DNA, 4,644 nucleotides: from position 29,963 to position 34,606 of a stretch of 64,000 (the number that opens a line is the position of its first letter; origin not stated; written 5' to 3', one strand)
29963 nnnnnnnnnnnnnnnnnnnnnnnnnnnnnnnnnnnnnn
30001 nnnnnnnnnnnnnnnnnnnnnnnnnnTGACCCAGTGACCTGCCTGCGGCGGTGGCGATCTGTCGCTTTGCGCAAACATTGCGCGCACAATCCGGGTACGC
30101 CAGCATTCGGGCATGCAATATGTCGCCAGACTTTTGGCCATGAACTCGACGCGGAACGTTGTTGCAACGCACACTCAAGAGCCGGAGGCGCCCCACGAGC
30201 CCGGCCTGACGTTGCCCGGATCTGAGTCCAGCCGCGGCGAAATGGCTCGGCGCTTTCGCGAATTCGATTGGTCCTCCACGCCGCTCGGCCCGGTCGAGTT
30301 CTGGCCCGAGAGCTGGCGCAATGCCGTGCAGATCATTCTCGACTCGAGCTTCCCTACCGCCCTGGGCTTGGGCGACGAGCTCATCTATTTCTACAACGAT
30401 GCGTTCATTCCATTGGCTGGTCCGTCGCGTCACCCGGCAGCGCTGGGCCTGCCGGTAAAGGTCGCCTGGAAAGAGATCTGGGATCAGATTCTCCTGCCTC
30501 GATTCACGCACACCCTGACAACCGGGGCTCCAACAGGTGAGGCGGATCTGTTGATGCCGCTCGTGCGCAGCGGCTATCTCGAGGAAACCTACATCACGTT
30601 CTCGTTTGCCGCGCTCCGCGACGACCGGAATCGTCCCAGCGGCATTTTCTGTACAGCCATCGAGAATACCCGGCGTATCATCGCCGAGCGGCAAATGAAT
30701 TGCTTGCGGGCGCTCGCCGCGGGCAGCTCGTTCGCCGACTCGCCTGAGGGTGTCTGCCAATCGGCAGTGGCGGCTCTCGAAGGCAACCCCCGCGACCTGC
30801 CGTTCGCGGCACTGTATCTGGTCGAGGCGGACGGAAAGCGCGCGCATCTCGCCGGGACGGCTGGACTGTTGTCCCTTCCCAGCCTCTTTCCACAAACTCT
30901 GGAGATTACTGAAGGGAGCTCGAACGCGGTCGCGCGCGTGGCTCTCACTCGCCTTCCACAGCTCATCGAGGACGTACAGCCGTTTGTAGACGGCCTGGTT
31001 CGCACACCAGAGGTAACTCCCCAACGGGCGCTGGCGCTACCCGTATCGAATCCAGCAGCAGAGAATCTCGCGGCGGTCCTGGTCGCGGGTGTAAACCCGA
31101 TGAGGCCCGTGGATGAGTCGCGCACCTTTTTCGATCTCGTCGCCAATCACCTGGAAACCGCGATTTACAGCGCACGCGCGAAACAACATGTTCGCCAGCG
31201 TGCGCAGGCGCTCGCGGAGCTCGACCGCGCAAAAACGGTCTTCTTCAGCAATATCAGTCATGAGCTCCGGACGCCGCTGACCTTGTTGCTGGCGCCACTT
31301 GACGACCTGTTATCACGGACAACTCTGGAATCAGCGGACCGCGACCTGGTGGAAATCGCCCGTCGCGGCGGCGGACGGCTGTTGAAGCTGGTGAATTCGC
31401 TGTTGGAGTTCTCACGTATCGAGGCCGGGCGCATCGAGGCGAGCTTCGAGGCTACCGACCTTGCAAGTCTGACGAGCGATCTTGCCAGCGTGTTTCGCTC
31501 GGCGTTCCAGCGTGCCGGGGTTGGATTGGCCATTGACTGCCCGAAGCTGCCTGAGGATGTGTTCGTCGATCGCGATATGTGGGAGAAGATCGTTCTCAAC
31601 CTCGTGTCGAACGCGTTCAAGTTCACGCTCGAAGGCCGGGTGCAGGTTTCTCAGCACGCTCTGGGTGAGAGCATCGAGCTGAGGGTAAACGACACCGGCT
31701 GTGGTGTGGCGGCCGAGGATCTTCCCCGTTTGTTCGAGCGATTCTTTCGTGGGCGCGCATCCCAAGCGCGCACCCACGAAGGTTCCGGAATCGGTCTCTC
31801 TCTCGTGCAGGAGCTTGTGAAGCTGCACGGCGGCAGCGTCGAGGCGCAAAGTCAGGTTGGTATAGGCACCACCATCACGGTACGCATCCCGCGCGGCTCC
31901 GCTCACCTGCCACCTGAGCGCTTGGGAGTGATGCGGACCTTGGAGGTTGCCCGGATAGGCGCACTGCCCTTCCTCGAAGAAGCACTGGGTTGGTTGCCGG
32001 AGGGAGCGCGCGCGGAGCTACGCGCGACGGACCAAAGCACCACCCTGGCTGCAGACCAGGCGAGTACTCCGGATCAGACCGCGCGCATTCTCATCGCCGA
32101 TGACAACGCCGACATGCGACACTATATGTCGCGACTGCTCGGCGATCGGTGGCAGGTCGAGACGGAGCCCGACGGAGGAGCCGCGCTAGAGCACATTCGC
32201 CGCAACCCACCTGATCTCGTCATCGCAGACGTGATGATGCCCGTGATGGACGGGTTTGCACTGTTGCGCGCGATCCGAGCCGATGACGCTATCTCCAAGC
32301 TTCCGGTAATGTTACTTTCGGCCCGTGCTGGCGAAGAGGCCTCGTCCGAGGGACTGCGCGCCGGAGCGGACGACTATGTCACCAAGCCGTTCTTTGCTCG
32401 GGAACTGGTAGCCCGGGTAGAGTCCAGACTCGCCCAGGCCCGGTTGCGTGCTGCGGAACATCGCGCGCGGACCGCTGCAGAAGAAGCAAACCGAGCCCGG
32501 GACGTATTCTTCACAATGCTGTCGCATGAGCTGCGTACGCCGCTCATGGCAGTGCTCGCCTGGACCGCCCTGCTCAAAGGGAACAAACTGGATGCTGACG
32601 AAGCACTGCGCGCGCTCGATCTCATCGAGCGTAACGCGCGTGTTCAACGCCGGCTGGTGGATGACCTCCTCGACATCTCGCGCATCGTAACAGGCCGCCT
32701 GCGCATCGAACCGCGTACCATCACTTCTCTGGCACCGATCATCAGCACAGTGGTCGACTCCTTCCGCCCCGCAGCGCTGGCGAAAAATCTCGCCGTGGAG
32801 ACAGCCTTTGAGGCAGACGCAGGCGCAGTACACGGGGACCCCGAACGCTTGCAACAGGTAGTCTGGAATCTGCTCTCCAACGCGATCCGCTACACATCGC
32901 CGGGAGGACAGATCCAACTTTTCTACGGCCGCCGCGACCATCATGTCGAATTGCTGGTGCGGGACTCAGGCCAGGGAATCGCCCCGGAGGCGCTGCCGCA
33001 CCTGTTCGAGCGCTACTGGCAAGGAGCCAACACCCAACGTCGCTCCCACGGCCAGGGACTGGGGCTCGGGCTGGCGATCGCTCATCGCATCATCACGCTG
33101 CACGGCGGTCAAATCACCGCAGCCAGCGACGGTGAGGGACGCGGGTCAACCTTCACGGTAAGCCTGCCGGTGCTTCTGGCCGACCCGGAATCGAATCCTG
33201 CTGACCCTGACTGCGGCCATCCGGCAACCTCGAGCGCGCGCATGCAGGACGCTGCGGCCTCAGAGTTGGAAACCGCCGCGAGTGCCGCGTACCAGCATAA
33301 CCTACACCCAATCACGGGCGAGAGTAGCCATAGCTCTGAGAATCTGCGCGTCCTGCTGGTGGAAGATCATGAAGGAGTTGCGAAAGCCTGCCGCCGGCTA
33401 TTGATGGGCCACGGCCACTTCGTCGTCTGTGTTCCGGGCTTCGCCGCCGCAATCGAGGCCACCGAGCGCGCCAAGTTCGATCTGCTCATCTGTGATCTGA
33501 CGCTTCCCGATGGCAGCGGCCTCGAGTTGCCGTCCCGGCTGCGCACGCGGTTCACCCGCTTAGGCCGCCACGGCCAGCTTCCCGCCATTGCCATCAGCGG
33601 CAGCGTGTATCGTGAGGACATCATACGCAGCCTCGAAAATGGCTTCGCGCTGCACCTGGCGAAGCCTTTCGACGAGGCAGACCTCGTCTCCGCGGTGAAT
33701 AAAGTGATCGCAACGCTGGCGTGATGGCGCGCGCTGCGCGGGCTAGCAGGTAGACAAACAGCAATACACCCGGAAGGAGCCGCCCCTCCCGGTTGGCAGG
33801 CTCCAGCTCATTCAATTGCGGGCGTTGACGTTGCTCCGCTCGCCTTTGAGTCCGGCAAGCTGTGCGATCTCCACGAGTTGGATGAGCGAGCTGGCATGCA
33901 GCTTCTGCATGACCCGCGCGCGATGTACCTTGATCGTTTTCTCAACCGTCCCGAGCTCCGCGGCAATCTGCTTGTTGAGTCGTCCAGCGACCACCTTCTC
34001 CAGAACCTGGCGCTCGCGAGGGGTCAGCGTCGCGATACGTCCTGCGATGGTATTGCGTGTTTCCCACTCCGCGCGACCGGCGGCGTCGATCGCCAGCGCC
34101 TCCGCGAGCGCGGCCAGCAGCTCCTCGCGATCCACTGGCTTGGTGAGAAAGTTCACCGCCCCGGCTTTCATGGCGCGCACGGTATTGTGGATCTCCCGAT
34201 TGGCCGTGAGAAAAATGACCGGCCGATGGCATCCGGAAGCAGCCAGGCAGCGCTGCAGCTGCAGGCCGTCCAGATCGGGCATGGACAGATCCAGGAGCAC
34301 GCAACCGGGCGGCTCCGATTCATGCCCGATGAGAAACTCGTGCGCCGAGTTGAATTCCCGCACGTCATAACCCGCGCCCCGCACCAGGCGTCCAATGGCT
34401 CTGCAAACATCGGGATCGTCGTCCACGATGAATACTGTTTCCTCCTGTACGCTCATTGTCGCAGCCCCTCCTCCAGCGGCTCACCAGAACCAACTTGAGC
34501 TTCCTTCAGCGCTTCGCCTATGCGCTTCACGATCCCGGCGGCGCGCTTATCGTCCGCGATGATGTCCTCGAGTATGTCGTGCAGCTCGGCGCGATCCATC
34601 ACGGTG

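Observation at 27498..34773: Hypothesis: the 27.5-34.8 kb genes form one non-canonical multistep phosphorelay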

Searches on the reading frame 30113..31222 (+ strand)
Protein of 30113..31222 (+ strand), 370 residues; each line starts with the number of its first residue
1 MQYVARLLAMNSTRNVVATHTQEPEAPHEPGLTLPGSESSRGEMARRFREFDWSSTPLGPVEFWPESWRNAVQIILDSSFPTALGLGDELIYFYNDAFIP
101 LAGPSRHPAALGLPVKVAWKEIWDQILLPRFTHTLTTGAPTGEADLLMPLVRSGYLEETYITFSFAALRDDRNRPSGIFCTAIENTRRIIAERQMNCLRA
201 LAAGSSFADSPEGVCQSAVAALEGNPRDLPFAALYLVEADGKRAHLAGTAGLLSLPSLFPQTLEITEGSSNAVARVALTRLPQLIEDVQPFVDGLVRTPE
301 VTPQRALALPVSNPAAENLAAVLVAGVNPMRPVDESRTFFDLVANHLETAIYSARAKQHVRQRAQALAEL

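Call 34: search_protein_families(library=pfam, proteins=[window:30113-31222:+], max_evalue=5)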
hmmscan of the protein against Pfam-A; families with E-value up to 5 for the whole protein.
window:30113-31222:+ (370 aa): 1 family
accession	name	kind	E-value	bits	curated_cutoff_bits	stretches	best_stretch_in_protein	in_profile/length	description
PF13185.12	GAF_2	-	4.9e-05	24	28.6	1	210-351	3-135/136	GAF domain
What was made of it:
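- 30740..31165 (+): B residues 210-351: weak GAF_2-like putative sensor domain. Pfam E 4.9e-5, 24 bits, which is below the gathering cut-off (call 34).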

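Call 80: search_solved_structures(query=window:30113-31222:+, max_evalue=1)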
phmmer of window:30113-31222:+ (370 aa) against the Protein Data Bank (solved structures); distinct sequences matched with E-value up to 1: 0.
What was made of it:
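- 30740..31165 (+): No PDB sequence match for B residues 1-370 (call 80).
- Tried and rejected: No match (call 80).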

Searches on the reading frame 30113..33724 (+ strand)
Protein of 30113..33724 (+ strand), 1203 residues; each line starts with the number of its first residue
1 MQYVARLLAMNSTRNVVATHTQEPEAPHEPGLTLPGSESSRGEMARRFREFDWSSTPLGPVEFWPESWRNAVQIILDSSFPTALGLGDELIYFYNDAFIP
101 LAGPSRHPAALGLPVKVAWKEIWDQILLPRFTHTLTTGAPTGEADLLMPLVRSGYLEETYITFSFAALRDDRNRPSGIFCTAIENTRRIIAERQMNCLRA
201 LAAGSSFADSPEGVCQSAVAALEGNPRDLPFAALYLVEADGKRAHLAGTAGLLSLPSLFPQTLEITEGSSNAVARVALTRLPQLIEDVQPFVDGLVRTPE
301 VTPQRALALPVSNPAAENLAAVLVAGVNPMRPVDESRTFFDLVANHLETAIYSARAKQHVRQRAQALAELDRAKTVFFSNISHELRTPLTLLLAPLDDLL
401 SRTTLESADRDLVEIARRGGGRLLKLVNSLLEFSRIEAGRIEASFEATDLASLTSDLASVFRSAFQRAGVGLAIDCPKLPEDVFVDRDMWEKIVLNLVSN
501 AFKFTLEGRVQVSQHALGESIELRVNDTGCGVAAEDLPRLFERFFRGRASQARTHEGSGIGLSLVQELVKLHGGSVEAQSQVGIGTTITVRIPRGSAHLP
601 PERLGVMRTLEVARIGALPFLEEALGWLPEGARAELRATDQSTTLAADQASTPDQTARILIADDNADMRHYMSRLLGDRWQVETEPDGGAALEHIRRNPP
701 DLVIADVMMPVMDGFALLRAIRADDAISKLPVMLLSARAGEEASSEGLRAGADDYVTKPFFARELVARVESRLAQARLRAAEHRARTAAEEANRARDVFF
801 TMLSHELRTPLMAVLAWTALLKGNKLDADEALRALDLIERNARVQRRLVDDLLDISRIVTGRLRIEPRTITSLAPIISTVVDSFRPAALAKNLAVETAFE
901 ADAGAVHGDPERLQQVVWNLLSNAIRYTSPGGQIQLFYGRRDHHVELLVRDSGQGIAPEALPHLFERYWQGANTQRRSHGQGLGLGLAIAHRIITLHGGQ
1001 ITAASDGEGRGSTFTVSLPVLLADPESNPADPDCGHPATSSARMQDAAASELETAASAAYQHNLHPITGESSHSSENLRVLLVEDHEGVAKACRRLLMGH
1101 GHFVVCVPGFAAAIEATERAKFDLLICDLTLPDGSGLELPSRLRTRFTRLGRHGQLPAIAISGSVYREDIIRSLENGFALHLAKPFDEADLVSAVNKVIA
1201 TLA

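Call 4: search_protein_families(library=pfam, proteins=[window:30113-33724:+], max_evalue=0.01)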
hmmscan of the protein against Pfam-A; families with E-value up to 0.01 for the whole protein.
window:30113-33724:+ (1203 aa): 5 families
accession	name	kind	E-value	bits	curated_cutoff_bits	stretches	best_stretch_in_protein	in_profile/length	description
PF02518.31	HATPase_c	-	2.4e-58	195.8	26.4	2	908-1020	1-109/111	Histidine kinase-, DNA gyrase B-, and HSP90-like ATPase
PF00072.30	Response_reg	-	4.5e-44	149.6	30.2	2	659-770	1-111/111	Response regulator receiver domain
PF00512.31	HisKA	-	4e-29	100.9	26.9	2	374-439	2-66/66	His Kinase A (phospho-acceptor) domain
PF13581.12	HATPase_c_2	-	1.3e-08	35.4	27.4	1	886-993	5-108/127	Histidine kinase-like ATPase domain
PF13589.12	HATPase_c_3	-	0.00011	22.7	25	0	914-1018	4-105/137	Histidine kinase-, DNA gyrase B-, and HSP90-like ATPase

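Call 5: search_protein_families(library=ncbifam, proteins=[window:30113-33724:+], max_evalue=0.01)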
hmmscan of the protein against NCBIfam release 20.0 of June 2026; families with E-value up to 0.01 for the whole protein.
window:30113-33724:+ (1203 aa): 172 families (the best 25 are shown)
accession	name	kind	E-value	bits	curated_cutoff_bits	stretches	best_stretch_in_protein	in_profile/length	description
TIGR02956.1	TMAO_torS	equivalog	3.6e-127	425.9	676.5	3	783-1200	451-821/967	TMAO reductase system sensor histidine kinase/response regulator TorS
NF047465.1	hybrid_HK_LvrA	exception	2.7e-108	363.1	1200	2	358-771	186-582/819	hybrid histidine kinase/response regulator LvrA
NF011874.0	PRK15347.1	equivalog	1.6e-107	360.7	852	3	363-770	386-807/921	two component system sensor kinase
NF041947.1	LuxQ_Vibrio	equivalog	5.9e-100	335.4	1200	4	355-593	456-695/843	quorum-sensing autoinducer 2 sensor kinase/phosphatase LuxQ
NF008099.0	PRK10841.1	equivalog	3.5e-98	329.5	920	4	785-1024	459-694/949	two-component system sensor histidine kinase RcsC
NF046044.1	PnpS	equivalog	3.6e-97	325.8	400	2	367-593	163-390/390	two-component system histidine kinase PnpS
NF008318.0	PRK11107.1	equivalog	6.7e-95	319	890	4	363-600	285-524/920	two-component sensor histidine kinase BarA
NF038297.2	hybrid_HK_HrmK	equivalog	4.4e-94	316.3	725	2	353-760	214-595/607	hybrid histidine kinase/response regulator HrmK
NF047874.1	MASE3_PAS_HK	subfamily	1.7e-93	314.6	560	2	357-594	381-625/655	MASE3 domain-containing sensor histidine kinase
TIGR02966.1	phoR_proteo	equivalog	2e-92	309.7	334.2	2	787-1017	105-332/333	phosphate regulon sensor histidine kinase PhoR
NF033092.0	HK_WalK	equivalog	3.2e-89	300.1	725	2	370-593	368-593/594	cell wall metabolism sensor histidine kinase WalK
NF008302.0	PRK11091.1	equivalog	4.4e-89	299.6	838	4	361-593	270-504/779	aerobic respiration two-component sensor histidine kinase ArcB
NF041832.1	near_NosP_CTERM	subfamily_domain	4.5e-82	276.1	400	3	790-1027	1-232/370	NahK/ErcS family hybrid sensor histidine kinase/response regulator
NF041735.1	hist_kin_RppB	equivalog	4.7e-80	269.5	400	2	799-1019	219-438/438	two-component system sensor histidine kinase RppB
NF041880.1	EPS_EpsF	equivalog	3e-77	260.2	900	3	784-1019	262-492/492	response regulator EpsF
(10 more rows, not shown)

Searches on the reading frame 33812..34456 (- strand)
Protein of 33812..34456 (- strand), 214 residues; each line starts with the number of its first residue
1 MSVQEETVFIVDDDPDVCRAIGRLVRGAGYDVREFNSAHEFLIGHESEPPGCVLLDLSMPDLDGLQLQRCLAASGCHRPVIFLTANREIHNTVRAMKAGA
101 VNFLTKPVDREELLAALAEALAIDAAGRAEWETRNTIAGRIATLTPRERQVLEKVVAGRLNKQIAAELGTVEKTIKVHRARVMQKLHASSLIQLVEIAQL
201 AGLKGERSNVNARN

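Call 4: search_protein_families(library=pfam, proteins=[window:33812-34456:-], max_evalue=0.01)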
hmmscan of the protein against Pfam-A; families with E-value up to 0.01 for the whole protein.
window:33812-34456:- (214 aa): 4 families
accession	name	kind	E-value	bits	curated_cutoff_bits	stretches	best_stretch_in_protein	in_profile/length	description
PF00072.30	Response_reg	-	3.5e-28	98.4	30.2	1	8-117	1-110/111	Response regulator receiver domain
PF00196.25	GerE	-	5.4e-19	68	23.5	1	143-198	2-57/57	Bacterial regulatory proteins, luxR family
PF08281.18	Sigma70_r4_2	-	1.7e-06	28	25.7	1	139-186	6-54/54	Sigma-70, region 4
PF04545.22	Sigma70_r4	-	0.0028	17.6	24.1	1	141-186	2-48/50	Sigma-70, region 4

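Call 5: search_protein_families(library=ncbifam, proteins=[window:33812-34456:-], max_evalue=0.01)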
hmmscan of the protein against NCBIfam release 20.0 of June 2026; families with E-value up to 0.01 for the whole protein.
window:33812-34456:- (214 aa): 109 families (the best 25 are shown)
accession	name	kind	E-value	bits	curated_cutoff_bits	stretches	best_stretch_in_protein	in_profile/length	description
NF006900.1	PRK09390.1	equivalog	2.7e-54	183.8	255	1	4-201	3-200/203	response regulator FixJ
NF040749.1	tetrathio_RR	equivalog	1.1e-44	152.4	290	1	8-197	2-187/191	tetrathionate respiration response regulator TtrR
NF011896.0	PRK15369.1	equivalog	3.6e-24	85.5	242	1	49-202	49-208/211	two component system response regulator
NF007935.0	PRK10651.1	equivalog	9.3e-24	83.8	250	1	4-191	5-203/216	two-component system response regulator NarL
NF047793.1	ResRegPgtA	equivalog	3e-22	79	650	1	1-185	1-189/414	two-component system response regulator PgtA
NF007685.0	PRK10360.1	equivalog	2.1e-21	76.6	258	1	32-194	30-188/196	response regulator transcription factor UhpA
NF011695.0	PRK15115.1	equivalog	1.1e-20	73.8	763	1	5-141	6-141/445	two-component system response regulator GlrR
TIGR01818.1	ntrC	equivalog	7.6e-20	71.1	558.6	1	8-137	1-129/463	nitrogen regulation protein NR(I)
NF008176.1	PRK10923.1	equivalog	7.3e-18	64.4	620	1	4-123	2-121/469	nitrogen regulation protein NR(I)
NF052445.1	RespRegMctR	equivalog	1.1e-17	64.1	300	1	35-198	33-199/205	two-component system response regulator MctR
NF008469.0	PRK11361.1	equivalog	1.1e-16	60.6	714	1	6-126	5-125/461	acetoacetate metabolism transcriptional regulator AtoC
NF007689.0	PRK10365.1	equivalog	1.4e-16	60.4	760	1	4-131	4-131/441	sigma-54-dependent response regulator transcription factor ZraR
NF007708.0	PRK10403.1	equivalog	1.9e-16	60.2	343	1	7-192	8-202/215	nitrate/nitrite response regulator protein NarP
NF040689.1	MtrAB_MtrA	equivalog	2.6e-16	59.6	300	1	8-121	1-113/219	MtrAB system response regulator MtrA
NF047785.1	respo_reg_MadR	equivalog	2.7e-16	59.6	300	1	32-203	29-208/209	MadR family response regulator transcription factor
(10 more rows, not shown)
